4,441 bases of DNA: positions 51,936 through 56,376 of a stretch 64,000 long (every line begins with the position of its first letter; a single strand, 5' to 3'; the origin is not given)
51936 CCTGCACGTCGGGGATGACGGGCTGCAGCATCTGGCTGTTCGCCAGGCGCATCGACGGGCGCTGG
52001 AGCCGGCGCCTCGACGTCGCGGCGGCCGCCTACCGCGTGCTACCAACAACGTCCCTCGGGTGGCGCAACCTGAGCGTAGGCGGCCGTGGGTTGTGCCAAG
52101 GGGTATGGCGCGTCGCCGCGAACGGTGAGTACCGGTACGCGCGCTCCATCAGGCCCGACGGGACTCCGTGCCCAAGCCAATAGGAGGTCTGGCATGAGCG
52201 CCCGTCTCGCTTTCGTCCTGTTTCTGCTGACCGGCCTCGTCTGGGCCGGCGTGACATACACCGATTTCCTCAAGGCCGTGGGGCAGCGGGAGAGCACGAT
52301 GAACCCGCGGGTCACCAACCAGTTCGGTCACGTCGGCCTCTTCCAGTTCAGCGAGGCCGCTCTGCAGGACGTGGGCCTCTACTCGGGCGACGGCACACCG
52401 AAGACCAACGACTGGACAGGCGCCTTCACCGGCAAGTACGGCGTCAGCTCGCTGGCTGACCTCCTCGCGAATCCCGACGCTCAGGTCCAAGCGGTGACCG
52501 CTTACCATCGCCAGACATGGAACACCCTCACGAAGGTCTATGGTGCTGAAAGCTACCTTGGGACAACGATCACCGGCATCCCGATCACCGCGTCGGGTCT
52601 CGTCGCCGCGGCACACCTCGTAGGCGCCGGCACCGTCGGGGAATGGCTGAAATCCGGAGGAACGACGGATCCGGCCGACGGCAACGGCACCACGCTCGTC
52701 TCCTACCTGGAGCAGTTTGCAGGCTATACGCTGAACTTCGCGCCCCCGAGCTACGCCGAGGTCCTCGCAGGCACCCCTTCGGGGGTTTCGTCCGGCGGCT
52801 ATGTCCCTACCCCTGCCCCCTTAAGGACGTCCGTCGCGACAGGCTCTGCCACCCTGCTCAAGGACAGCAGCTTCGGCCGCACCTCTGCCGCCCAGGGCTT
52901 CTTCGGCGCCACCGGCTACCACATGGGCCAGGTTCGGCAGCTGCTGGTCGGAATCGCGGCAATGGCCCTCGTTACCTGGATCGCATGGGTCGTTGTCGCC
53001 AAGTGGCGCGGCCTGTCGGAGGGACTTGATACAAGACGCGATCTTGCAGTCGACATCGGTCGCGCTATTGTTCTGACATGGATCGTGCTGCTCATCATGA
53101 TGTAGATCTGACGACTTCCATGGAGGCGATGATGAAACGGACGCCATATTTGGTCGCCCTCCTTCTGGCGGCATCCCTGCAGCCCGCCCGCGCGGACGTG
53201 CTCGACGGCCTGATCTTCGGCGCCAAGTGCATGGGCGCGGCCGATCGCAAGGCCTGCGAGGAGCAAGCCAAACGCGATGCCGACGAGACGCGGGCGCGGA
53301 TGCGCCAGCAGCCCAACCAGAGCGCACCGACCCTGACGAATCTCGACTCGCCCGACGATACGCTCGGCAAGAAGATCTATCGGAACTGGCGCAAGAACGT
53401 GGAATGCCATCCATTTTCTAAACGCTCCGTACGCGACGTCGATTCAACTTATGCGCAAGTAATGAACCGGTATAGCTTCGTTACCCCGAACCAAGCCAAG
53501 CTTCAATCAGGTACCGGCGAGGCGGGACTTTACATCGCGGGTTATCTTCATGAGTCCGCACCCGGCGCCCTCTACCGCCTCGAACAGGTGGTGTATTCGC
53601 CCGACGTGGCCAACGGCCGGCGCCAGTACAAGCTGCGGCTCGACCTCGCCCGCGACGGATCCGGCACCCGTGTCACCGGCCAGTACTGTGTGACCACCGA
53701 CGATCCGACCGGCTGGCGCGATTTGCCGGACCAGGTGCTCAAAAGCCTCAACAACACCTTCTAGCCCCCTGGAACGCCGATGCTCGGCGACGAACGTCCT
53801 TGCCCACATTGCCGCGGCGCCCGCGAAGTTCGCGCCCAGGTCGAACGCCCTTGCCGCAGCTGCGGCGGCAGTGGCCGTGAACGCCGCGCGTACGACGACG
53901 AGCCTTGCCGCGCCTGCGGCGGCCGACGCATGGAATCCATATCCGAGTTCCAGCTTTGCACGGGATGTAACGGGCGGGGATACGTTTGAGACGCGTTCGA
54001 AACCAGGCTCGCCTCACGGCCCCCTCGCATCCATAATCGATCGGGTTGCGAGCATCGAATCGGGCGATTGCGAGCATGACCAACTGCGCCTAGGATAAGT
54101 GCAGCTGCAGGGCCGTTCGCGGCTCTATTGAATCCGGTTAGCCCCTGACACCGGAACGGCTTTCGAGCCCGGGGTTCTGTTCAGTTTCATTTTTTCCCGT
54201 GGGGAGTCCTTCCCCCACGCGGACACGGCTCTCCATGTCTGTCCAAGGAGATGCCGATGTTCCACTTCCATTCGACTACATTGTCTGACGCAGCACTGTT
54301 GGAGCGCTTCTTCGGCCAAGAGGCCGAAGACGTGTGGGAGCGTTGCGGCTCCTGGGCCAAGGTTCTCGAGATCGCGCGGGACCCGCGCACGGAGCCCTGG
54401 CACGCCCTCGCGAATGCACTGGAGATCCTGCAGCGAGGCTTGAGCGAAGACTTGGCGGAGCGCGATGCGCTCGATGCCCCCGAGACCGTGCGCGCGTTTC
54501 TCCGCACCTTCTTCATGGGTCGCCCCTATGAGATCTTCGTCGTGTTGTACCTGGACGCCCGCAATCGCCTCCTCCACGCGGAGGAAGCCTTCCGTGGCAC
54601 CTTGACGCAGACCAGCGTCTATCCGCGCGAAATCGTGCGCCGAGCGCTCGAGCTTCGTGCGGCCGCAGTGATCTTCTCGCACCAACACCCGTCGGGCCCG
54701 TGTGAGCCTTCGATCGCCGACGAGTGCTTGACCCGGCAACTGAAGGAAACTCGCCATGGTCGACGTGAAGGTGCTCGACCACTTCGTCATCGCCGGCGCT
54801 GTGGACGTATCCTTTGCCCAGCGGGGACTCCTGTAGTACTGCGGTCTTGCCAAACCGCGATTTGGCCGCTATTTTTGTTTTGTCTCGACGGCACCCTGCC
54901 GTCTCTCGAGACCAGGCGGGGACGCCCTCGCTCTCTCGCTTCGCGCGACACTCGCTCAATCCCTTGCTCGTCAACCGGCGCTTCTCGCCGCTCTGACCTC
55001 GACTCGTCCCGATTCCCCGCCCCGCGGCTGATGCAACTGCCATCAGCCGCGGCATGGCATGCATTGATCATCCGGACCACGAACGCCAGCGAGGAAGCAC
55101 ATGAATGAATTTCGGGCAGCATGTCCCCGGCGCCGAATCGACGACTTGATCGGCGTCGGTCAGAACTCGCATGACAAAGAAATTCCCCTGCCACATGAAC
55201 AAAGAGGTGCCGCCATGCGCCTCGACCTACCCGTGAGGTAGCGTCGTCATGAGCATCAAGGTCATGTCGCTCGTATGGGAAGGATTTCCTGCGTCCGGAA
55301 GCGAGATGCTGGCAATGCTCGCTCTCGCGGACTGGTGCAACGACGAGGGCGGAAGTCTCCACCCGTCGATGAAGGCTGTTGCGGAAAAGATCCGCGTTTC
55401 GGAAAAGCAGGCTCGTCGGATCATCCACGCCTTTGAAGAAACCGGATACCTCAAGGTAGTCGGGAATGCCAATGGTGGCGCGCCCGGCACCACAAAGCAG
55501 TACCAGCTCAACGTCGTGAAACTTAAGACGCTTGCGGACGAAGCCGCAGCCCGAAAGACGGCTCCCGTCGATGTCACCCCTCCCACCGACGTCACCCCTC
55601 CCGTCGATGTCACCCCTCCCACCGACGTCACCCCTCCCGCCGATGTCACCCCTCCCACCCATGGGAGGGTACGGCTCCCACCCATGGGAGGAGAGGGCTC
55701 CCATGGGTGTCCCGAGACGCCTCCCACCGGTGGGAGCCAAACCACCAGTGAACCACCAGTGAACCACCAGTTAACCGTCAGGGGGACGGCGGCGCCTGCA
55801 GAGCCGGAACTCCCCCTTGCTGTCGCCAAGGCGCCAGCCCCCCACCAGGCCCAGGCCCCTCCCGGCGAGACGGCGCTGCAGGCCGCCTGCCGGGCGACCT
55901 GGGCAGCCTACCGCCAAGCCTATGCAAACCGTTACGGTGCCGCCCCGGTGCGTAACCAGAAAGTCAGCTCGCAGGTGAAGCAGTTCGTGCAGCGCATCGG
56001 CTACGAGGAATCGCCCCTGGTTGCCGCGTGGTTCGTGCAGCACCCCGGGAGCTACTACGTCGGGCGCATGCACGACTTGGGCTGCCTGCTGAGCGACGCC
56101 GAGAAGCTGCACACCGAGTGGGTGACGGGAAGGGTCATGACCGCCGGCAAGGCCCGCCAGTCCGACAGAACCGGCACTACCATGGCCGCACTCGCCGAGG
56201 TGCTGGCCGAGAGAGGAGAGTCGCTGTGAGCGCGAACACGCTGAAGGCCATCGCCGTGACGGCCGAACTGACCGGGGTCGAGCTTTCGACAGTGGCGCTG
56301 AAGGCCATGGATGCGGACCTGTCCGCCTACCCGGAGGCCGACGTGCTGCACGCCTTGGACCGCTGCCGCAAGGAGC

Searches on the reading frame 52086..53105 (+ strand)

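Call 55: search_protein_families(library=pfam, proteins=[window:52086-53105:+], max_evalue=0.00001)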
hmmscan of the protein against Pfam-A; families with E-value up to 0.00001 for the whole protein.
window:52086-53105:+ (339 aa): 1 family
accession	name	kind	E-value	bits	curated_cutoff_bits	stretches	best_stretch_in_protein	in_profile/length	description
PF01464.25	SLT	-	5.5e-07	29.6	21.3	1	61-142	16-96/117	Transglycosylase SLT domain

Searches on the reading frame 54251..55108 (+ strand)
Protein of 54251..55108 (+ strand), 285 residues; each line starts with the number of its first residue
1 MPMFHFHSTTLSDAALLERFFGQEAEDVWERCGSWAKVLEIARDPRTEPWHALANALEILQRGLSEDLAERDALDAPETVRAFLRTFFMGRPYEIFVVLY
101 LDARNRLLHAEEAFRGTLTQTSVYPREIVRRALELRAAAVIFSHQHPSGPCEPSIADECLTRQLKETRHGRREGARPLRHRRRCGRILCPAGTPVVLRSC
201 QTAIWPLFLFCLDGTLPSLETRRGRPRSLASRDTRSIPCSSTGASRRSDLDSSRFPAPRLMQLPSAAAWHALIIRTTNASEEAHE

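Call 55: search_protein_families(library=pfam, proteins=[window:54251-55108:+], max_evalue=0.00001)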
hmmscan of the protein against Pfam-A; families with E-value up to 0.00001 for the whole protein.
window:54251-55108:+ (285 aa): 1 family
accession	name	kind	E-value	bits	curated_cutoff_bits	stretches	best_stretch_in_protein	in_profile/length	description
PF04002.20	RadC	-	4.6e-28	98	22.1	1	75-167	2-94/121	RadC-like JAB domain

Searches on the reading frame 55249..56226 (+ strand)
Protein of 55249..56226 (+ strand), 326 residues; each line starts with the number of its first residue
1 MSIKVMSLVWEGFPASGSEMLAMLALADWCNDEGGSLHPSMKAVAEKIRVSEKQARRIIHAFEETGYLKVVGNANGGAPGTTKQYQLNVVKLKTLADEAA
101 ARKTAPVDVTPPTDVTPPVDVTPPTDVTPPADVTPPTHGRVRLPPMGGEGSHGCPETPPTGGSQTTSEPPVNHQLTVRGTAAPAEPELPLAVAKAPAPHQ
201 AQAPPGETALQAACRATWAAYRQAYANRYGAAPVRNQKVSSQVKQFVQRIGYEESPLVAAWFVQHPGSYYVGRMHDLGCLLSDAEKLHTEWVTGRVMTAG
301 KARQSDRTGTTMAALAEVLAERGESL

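Call 109: search_protein_families(library=pfam, proteins=[window:55249-56226:+], max_evalue=0.001)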
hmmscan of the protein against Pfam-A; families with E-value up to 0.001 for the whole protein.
window:55249-56226:+ (326 aa): 1 family
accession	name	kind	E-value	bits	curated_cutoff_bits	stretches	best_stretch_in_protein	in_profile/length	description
PF13730.12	HTH_36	-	4.4e-05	23.6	25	1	18-68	6-55/55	Helix-turn-helix domain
